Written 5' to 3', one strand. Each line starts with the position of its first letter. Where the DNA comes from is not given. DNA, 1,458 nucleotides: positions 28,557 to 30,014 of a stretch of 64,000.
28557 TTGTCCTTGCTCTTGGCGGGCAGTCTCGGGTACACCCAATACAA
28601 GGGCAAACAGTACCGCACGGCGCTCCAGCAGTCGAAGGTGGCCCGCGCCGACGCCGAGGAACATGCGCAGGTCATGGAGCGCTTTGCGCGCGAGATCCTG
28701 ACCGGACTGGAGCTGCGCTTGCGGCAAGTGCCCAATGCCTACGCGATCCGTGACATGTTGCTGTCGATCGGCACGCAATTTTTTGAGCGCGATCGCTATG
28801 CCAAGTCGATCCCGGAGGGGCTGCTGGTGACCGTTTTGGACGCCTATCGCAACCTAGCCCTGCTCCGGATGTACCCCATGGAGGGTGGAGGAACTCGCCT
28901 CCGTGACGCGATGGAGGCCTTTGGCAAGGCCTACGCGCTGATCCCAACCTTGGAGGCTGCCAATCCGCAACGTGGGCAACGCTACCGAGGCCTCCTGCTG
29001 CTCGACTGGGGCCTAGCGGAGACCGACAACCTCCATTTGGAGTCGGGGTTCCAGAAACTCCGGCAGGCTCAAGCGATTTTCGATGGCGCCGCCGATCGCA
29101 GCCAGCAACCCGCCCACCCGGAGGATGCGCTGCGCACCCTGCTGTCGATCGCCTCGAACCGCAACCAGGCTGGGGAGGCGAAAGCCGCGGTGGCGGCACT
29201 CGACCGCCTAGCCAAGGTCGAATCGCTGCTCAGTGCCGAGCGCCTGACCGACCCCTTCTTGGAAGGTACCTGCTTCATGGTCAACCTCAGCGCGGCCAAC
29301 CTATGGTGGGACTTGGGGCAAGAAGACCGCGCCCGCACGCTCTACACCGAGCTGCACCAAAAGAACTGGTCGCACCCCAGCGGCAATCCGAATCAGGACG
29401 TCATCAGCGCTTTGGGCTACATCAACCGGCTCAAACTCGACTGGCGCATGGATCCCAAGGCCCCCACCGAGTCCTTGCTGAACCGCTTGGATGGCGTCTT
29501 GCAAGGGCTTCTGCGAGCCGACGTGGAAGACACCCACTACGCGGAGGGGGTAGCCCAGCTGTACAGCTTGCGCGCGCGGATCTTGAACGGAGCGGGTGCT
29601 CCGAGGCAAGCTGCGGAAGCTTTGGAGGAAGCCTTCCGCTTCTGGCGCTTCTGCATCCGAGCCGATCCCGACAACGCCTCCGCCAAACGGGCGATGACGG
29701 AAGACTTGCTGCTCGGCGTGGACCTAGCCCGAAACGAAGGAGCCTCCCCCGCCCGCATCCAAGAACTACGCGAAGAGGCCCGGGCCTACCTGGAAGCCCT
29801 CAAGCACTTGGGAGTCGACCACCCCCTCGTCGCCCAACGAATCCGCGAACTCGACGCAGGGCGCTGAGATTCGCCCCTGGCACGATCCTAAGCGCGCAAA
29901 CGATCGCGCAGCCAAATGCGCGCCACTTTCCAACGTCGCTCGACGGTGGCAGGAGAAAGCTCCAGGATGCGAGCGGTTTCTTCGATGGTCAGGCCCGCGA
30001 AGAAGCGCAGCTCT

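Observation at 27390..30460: ECF sigma factor convergent with the active kinase and lacking any adjacent anti-sigma factor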

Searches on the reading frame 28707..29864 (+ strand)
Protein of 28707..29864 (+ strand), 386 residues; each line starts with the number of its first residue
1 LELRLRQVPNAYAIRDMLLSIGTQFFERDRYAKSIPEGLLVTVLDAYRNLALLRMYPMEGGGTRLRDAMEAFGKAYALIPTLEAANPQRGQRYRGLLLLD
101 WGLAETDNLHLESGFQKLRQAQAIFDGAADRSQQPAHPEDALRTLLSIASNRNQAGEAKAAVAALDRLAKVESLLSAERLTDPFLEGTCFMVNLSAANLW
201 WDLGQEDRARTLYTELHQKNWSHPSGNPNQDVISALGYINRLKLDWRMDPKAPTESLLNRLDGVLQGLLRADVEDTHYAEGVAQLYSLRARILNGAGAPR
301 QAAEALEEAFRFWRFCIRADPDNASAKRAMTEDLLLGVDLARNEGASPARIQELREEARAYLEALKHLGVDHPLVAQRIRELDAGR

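Call 40: search_protein_families(library=pfam, proteins=[window:28707-29864:+], max_evalue=1)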
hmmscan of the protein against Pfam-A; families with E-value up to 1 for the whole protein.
window:28707-29864:+ (386 aa): 2 families
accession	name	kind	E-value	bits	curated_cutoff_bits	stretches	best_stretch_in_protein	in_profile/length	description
PF11897.13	DUF3417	-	0.16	12.9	25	1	196-230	12-44/109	Protein of unknown function (DUF3417)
PF13428.12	TPR_14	-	0.54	11.6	23.5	0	285-311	3-29/44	Tetratricopeptide repeat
